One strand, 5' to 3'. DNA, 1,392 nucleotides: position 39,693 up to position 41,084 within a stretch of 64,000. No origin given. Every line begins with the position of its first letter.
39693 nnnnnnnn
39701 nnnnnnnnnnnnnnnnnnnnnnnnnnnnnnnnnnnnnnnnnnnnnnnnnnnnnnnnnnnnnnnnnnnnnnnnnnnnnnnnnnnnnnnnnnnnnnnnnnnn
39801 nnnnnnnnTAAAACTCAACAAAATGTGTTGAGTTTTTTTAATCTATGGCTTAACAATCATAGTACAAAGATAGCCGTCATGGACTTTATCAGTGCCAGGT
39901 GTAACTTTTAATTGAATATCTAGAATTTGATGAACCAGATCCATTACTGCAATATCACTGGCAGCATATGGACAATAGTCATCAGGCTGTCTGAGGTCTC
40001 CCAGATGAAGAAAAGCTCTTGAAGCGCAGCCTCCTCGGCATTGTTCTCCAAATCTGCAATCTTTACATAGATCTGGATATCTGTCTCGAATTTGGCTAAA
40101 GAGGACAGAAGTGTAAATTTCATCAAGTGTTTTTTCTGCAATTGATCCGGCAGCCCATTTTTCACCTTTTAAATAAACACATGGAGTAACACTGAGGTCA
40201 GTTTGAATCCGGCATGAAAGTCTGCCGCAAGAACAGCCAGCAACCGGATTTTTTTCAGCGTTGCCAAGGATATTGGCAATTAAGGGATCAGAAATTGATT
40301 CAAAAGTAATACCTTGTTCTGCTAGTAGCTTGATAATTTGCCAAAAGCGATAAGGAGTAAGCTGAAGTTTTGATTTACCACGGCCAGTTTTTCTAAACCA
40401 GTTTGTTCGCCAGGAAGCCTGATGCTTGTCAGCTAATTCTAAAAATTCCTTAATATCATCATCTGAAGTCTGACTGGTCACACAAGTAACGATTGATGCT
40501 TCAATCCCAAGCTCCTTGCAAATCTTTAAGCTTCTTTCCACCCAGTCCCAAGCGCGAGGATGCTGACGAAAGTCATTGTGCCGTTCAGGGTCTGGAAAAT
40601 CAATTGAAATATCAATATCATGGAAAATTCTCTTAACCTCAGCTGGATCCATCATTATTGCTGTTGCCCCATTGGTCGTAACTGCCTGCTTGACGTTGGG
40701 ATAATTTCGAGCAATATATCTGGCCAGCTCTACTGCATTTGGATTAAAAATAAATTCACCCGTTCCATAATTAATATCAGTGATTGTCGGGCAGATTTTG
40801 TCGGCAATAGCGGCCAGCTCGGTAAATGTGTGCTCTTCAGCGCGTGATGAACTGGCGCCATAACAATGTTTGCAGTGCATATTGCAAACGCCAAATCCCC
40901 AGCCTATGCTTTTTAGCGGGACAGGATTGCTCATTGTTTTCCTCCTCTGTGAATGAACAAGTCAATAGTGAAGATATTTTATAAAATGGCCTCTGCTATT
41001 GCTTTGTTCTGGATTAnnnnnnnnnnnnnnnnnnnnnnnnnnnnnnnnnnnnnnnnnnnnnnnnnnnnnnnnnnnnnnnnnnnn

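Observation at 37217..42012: Two adjacent radical-SAM/SPASM-type enzymes next to an MBL-fold plus 2x cNMP-binding protein and a Cys-rich small protein with consensus divergent promoters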

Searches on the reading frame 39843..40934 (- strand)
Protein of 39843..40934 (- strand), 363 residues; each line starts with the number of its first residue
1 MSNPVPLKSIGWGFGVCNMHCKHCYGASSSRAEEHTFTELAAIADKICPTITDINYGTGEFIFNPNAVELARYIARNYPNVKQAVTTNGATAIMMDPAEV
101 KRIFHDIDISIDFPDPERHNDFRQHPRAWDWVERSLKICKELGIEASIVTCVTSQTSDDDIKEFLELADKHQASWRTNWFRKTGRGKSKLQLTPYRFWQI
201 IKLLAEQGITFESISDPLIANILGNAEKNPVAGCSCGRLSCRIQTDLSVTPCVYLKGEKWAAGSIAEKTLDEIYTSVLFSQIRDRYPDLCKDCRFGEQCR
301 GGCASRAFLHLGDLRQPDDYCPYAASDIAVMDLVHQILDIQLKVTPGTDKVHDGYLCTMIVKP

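Call 3: search_protein_families(library=pfam, proteins=[window:39843-40934:-], max_evalue=0.01)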
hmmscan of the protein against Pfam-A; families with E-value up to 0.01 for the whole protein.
window:39843-40934:- (363 aa): 3 families
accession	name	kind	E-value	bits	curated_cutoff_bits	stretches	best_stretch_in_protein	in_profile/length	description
PF04055.27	Radical_SAM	-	8.1e-15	55.8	29.5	1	16-168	6-166/166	Radical SAM superfamily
PF13186.11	SPASM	-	2.5e-07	31.3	21.5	1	234-293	1-66/67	Iron-sulfur cluster-binding domain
PF13353.11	Fer4_12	-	1.9e-05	25.4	22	1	17-113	15-115/137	4Fe-4S single cluster domain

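Call 4: search_protein_families(library=ncbifam, proteins=[window:39843-40934:-], max_evalue=0.01)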
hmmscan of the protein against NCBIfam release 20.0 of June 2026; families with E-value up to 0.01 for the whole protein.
window:39843-40934:- (363 aa): 47 families (the best 25 are shown)
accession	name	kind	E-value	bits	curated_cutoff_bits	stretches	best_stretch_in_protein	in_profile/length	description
TIGR04303.1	GeoRSP_rSAM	equivalog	2.8e-30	106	400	1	12-321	9-324/325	GeoRSP system radical SAM/SPASM protein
TIGR04055.1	rSAM_NirJ2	equivalog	2.4e-28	99.6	500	1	16-323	9-324/326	putative heme d1 biosynthesis radical SAM protein NirJ2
TIGR04545.1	rSAM_ahbD_hemeb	equivalog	2.6e-24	86.3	500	2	16-196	9-193/339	heme b synthase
TIGR03962.1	mycofact_rSAM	equivalog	2.8e-24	85.9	265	1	16-325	21-335/339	mycofactocin radical SAM maturase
TIGR04053.2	TIGR04053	equivalog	9.5e-22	77.7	395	2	16-208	17-214/366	TIGR04053 family radical SAM/SPASM domain-containing protein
NF041298.1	rSAM_mat_DynA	equivalog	4.6e-16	58.7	450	1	16-322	10-340/356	dynobactin maturation radical SAM/SPASM protein DynA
TIGR04051.1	rSAM_NirJ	equivalog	5.9e-15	55.1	515.45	1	17-188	12-184/354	heme d1 biosynthesis radical SAM protein NirJ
TIGR04103.1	rSAM_nif11_3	equivalog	1.4e-14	53.5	725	1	17-337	15-358/412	nif11-class peptide radical SAM maturase 3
TIGR04133.1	rSAM_w_lipo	hypoth_equivalog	1.9e-14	53.4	425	1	16-303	33-331/350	TIGR04133 family radical SAM/SPASM protein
NF045574.1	sacti_mat_StsB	exception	1e-13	51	625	1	17-316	106-408/466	StsB family radical SAM/SPASM domain sactipeptide maturase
TIGR04347.1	pseudo_SAM_Halo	equivalog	1.2e-13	51.1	525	2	16-168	47-199/390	TIGR04347 family pseudo-SAM/SPASM protein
NF012164.0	AlbA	equivalog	1.7e-13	49.8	850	1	4-303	110-411/442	subtilosin maturase AlbA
TIGR03913.1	rad_SAM_trio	equivalog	2.1e-13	49.5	591.75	1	16-340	28-371/477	GDL motif peptide-associated radical SAM/SPASM maturase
TIGR04251.1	SCM_rSAM_ScmF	equivalog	2.2e-12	47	400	1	16-188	13-190/353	SynChlorMet cassette radical SAM/SPASM protein ScmF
TIGR04082.1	rSAM_for_selen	equivalog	5.4e-12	45.2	350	1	16-321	208-515/516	thio(seleno)oxazole modification radical SAM maturase SbtM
TIGR03942.1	sulfatase_rSAM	equivalog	1.5e-09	37.4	349.45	1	17-310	11-331/363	anaerobic sulfatase maturase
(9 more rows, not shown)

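Call 11: find_homologous_proteins(query=window:39843-40934:-)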
Query window:39843-40934:- (363 aa): 192 proteins with E <= 0.001 among 2008 candidates; the best 120 are listed.
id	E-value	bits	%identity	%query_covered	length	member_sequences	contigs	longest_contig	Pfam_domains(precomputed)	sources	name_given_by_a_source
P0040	1.5e-254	862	100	100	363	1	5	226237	PF13186.12,PF04055.28,PF13353.12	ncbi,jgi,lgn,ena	-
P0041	1.0e-177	609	68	99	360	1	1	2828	PF13186.12,PF04055.28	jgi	jgi:AdoMet-dependent heme synthase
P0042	3.3e-176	604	85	82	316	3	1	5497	PF13186.12,PF04055.28,PF13353.12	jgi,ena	-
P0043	4.4e-169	580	67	98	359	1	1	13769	PF13186.12,PF04055.28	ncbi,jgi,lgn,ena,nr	ncbi:radical SAM protein [Patescibacteria group bacterium]|nr:radical SAM protein [Patescibacteria g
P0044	5.5e-166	570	66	99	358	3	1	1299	PF13186.12,PF04055.28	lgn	-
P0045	5.0e-161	554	65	99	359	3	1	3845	PF13186.12,PF04055.28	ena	-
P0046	4.0e-159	548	62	100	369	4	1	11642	PF13186.12,PF04055.28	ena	-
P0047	1.4e-158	546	62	100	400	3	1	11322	PF13186.12,PF04055.28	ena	-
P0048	9.8e-158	543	61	100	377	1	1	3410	PF13186.12,PF04055.28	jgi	jgi:radical SAM protein with 4Fe4S-binding SPASM domain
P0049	1.2e-155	536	62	98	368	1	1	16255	PF04055.28,PF13353.12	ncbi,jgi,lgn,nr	ncbi:MAG: radical SAM protein [Planctomycetes bacterium]|jgi:radical SAM protein with 4Fe4S-binding 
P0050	5.9e-152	524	60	98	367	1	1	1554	PF13186.12,PF04055.28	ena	-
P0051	9.3e-149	513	60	98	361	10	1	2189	PF13186.12,PF04055.28,PF13353.12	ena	-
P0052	2.6e-146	505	59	98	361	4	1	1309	PF13186.12,PF04055.28,PF13353.12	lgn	-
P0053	2.2e-145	502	60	98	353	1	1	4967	PF13186.12,PF04055.28,PF13353.12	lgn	-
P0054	1.6e-144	499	59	98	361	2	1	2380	PF13186.12,PF04055.28,PF13353.12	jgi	-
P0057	1.9e-136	473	57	100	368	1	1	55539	PF04055.28,PF13353.12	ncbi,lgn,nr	ncbi:radical SAM protein [Candidatus Falkowbacteria bacterium]|nr:radical SAM protein [Candidatus Fa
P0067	3.1e-129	449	53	100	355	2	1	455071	PF13186.12,PF04055.28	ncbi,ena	-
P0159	4.8e-51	192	34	98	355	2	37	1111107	PF04055.28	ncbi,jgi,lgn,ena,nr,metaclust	ncbi:radical SAM protein [Candidatus Woesearchaeota archaeon]|jgi:radical SAM protein with 4Fe4S-bin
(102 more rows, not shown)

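Call 13: find_encoding_contigs(protein=P0057, flank=8000, max_places=2)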
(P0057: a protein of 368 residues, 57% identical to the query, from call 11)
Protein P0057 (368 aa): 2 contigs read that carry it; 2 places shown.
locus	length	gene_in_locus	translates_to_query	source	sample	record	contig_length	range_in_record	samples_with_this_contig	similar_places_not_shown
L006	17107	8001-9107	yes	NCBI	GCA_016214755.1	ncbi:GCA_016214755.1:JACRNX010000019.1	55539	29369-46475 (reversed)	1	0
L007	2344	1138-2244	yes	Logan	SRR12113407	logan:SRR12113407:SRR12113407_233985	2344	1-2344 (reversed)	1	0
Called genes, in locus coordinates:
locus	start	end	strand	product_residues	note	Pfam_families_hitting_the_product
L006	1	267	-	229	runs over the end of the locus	PF02616:SMC_ScpA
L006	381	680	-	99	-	-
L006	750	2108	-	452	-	PF01336:tRNA_anti-codon, PF00152:tRNA-synt_2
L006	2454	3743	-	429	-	PF01336:tRNA_anti-codon, PF00152:tRNA-synt_2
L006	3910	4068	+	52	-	-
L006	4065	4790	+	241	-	-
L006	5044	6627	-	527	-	-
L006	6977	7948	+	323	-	PF04055:Radical_SAM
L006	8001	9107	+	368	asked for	PF13353:Fer4_12, PF04055:Radical_SAM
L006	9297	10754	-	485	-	PF00753:Lactamase_B (faint), PF23023:Anti-Pycsar_Apyc1 (weak), PF00027:cNMP_binding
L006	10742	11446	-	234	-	-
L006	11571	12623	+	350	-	PF01479:S4, PF00849:PseudoU_synth_2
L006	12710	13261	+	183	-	PF00625:Guanylate_kin, PF13671:AAA_33 (faint), PF20720:nSTAND3 (faint)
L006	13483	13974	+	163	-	-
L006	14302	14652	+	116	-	PF01245:Ribosomal_L19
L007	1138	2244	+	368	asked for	PF13353:Fer4_12, PF04055:Radical_SAM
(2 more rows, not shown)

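Call 14: find_encoding_contigs(protein=P0067, flank=8000, max_places=2)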
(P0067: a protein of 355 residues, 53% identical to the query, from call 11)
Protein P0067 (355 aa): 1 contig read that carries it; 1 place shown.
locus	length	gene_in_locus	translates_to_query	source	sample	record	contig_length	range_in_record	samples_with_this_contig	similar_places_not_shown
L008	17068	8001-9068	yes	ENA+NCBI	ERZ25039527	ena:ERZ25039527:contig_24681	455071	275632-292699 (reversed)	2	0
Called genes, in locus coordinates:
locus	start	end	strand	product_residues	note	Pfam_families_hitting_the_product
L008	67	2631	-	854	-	PF00521:DNA_topoisoIV, PF03989:DNA_gyraseA_C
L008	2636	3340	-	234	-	-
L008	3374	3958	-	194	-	PF13483:Lactamase_B_3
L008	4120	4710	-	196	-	PF13023:HD_3, PF01966:HD (weak)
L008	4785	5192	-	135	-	PF00072:Response_reg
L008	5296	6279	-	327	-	PF00579:tRNA-synt_1b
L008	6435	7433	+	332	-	PF04055:Radical_SAM, PF13186:SPASM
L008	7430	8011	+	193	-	PF02223:Thymidylate_kin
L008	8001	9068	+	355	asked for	PF04055:Radical_SAM, PF13186:SPASM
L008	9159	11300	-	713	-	PF23023:Anti-Pycsar_Apyc1, PF00027:cNMP_binding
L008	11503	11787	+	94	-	-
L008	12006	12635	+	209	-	PF08332:CaMKII_AD, PF14534:DUF4440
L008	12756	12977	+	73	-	-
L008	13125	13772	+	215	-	-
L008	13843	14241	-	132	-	PF11750:DUF3307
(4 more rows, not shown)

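Call 15: find_encoding_contigs(protein=P0159, flank=8000, max_places=3)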
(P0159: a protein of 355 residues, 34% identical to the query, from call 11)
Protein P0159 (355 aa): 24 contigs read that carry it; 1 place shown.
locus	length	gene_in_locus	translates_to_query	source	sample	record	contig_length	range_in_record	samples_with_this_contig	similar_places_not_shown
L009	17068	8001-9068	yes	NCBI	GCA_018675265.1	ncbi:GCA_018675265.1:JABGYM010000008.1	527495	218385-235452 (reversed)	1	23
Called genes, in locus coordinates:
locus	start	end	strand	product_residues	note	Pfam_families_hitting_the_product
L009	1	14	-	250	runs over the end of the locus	-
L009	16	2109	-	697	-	-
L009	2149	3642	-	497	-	PF02885:Glycos_trans_3N, PF00591:Glycos_transf_3, PF07831:PYNP_C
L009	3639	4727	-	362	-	PF01594:AI-2E_transport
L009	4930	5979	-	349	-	-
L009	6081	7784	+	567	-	PF06418:CTP_synth_N, PF00117:GATase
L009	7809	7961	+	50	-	-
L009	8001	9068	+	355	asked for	PF04055:Radical_SAM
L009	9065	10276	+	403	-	PF01979:Amidohydro_1, PF07969:Amidohydro_3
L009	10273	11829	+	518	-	PF19864:Radical_SAM_N2, PF04055:Radical_SAM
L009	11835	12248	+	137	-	PF00293:NUDIX, PF14815:NUDIX_4 (weak)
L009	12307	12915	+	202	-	PF13521:AAA_28 (weak), PF02223:Thymidylate_kin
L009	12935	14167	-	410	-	PF06723:MreB_Mbl (weak), PF00012:HSP70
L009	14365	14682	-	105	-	-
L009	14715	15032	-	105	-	-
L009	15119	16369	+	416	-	PF06050:HGD-D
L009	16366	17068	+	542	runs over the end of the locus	PF06050:HGD-D, PF01869:BcrAD_BadFG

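Call 18: find_related_loci(query=A1, collection=genome_contigs, flank=10000)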
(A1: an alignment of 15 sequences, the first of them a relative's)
Query A1 (363 aa) in genome_contigs; peptide patterns used: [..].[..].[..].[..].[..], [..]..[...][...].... (x = any residue, [..] = any of these).
134 stretches matched a pattern; 75 encode a relative of the query (tblastn E <= 1e-3); 74 distinct loci.
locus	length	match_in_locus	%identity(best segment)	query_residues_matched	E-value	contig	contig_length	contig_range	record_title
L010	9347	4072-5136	66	8-363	1e-165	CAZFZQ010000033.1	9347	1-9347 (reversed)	MAG TPA_asm: uncultured Gammaproteobacteria bacterium isolate binchicken_co266_189 genome assembly, contig: NODE_14212_l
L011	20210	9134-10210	60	7-363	1e-150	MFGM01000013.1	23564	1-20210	MAG: Candidatus Falkowbacteria bacterium RIFOXYC2_FULL_48_21 rifoxyc2_full_scaffold_1472, whole genome shotgun sequence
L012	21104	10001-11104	57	1-363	3e-139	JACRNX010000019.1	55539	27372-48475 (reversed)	MAG: Candidatus Falkowbacteria bacterium isolate NC_groundwater_1946_Pr3_S-0.2um_44_7 scaffold_111630, whole genome shot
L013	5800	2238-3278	55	8-363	2e-134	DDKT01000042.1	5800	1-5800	MAG TPA_asm: Patescibacteria group bacterium UBA2591 UBA2591_contig_75, whole genome shotgun sequence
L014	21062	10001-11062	53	1-363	2e-132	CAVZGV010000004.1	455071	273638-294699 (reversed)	MAG: Candidatus Falkowbacteria bacterium isolate MFD04716.bin.1.162 genome assembly, contig: contig_24681, whole genome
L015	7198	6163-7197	55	8-359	1e-130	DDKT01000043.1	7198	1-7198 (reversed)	MAG TPA_asm: Patescibacteria group bacterium UBA2591 UBA2591_contig_74, whole genome shotgun sequence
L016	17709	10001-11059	51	1-363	4e-127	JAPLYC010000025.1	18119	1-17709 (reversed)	MAG: Candidatus Parcubacteria bacterium isolate LacPavin_0920_SED3_MAG_40_21 LacPavin_0920_SED3_scaffold_2661108, whole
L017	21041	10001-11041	50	11-363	2e-118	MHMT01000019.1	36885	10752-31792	MAG: Candidatus Portnoybacteria bacterium RBG_13_40_8 RBG_13_scaffold_308, whole genome shotgun sequence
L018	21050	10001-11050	48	7-363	6e-114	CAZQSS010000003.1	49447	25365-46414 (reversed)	MAG TPA_asm: uncultured Gammaproteobacteria bacterium isolate binchicken_co248_149 genome assembly, contig: NODE_509_len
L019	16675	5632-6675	46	7-363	1e-110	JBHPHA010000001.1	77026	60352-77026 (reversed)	Patescibacteria group bacterium isolate SAG AM-311-N19 NODE_1_length_77026_cov_31.925180, whole genome shotgun sequence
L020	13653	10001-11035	47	7-360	1e-109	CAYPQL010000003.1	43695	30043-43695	MAG TPA_asm: uncultured Candidatus Saccharibacteria bacterium isolate SRP256446_co1_206 genome assembly, contig: NODE_11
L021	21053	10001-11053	45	7-363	9e-104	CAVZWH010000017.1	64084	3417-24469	MAG: Candidatus Staskawiczbacteria bacterium isolate MFD02138.bin.1.79 genome assembly, contig: contig_140728, whole gen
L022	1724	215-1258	48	5-363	2e-106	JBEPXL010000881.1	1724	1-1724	MAG: Desulfobacteraceae bacterium isolate 02_S197.metabat2_refined.021 NODE_117501_length_1724_cov_1.103319, whole genom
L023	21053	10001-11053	42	7-363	2e-99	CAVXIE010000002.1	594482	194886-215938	MAG: Candidatus Staskawiczbacteria bacterium isolate MFD03044.bin.2.105 genome assembly, contig: contig_30693, whole gen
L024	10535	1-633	59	159-363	1e-78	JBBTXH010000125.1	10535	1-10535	MAG: Patescibacteria group bacterium isolate H51-bin326_1 H51_bin326_1_000000000125, whole genome shotgun sequence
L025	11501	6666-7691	39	10-361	3e-72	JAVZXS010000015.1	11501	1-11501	MAG: Candidatus Micrarchaeia archaeon isolate JZ-3_201705_bins_117 JZ-3_201705_bins_117_scaffold_17, whole genome shotgu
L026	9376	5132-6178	36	9-363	5e-66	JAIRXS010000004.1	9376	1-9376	MAG: Candidatus Endomicrobiellum siamense isolate Gsp477_bin175 k119_4243319, whole genome shotgun sequence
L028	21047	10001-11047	37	9-363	8e-65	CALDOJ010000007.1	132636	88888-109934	MAG TPA_asm: Candidatus Woesearchaeota archaeon isolate ERR2206790_bin.73_CONCOCT_v1.1_MAG genome assembly, contig: ERZ8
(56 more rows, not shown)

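Call 43: search_solved_structures(query=A1, max_evalue=0.001)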
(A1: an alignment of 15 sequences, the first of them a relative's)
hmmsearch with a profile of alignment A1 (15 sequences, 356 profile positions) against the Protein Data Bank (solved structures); distinct sequences matched with E-value up to 0.001: 22.
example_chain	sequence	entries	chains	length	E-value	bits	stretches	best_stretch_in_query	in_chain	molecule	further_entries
6efn_A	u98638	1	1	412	2.5e-16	63.1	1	15-279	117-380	Sporulation killing factor maturation protein SkfB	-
4k36_A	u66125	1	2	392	1.9e-15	60.2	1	16-323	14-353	Anaerobic sulfatase-maturating enzyme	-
4k37_A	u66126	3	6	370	2.1e-15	60.1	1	16-303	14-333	Anaerobic sulfatase-maturating enzyme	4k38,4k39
5wgg_A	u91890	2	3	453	2.6e-11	46.6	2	15-116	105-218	Radical SAM domain protein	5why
6b4c_A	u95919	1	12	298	5.6e-08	35.6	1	9-168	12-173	Viperin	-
9dgw_A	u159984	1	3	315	6.4e-08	35.4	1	9-168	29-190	Radical SAM core domain-containing protein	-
9dfw_A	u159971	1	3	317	6.8e-08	35.4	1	9-167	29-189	Radical SAM core domain-containing protein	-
7n7i_A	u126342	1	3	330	7.4e-08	35.2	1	9-168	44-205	Viperin-like enzyme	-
9dfu_A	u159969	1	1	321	8.6e-08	35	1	9-169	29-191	Radical SAM core domain-containing protein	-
9dfn_A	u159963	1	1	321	1.2e-07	34.5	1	10-169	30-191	Radical SAM core domain-containing protein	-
8ai6_A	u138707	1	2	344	2.6e-06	30.1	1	10-157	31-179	Putative peptide biosynthesis protein YydG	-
8ai1_A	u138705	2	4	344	2.7e-06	30.1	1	10-157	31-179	Putative peptide biosynthesis protein YydG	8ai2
8ai3_A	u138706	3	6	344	2.8e-06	30.1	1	10-157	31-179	Putative peptide biosynthesis protein YydG | Radical SAM core domain-containing protein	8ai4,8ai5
5vsl_A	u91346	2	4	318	3.6e-06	29.7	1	8-167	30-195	Radical S-adenosyl methionine domain-containing protein 2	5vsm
6q2p_A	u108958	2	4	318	3.9e-06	29.6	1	8-167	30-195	Radical S-adenosyl methionine domain-containing protein 2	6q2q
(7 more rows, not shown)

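Call 58: search_protein_families(library=padloc, proteins=[window:39843-40934:-], max_evalue=0.01)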
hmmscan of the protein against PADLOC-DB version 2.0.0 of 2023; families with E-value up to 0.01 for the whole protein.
window:39843-40934:- (363 aa): 2 families
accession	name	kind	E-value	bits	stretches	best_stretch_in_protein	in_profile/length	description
PDLC02903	pVip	-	2.1e-11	41.8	1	16-171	9-164/257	Viperins not associated with kinases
PDLC02904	pVip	-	1.3e-08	32.7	1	16-171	12-168/262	Viperins associated with kinases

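Call 59: predict_structure(alignment_id=A5)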
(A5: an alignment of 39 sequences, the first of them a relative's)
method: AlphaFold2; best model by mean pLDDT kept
length: 363 residues; sequences in the alignment: 39
mean_pLDDT: 93.6   pTM: 0.91
mean pLDDT of the five models: 93.6, 93.5, 93.2, 93.0, 92.4
residues with pLDDT >= 90: 310; 70-90: 43; 50-70: 8; < 50: 2
segments of 3 or more residues with pLDDT < 50: none
pLDDT, mean of each block of 10 residues (from residue 1): 73 89 75 90 98 93 95 98 97 97 97 97 96 98 97 97 98 96 84 97 98 94 92 93 96 92 97 96 96 96 95 96 94 97 90 85 97
secondary structure, 60 per line:
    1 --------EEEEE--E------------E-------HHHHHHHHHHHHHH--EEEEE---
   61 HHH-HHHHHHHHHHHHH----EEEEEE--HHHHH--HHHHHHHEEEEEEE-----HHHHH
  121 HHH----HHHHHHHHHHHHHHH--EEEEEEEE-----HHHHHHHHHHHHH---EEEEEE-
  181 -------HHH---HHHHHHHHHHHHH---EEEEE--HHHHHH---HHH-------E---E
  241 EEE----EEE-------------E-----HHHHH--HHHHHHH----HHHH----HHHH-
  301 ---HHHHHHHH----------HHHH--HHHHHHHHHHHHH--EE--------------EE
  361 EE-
elements in order: E9-13 H37-50 E53-57 H65-77 E82-87 H90-94 H97-103 E104-110 H116-123 H128-142 E145-152 H158-170 E174-179 H194-206 E210-214 H217-222 E240-243 E248-250 H270-274 H277-283 H288-291 H296-299 H304-311 H322-325 H328-340 E359-362
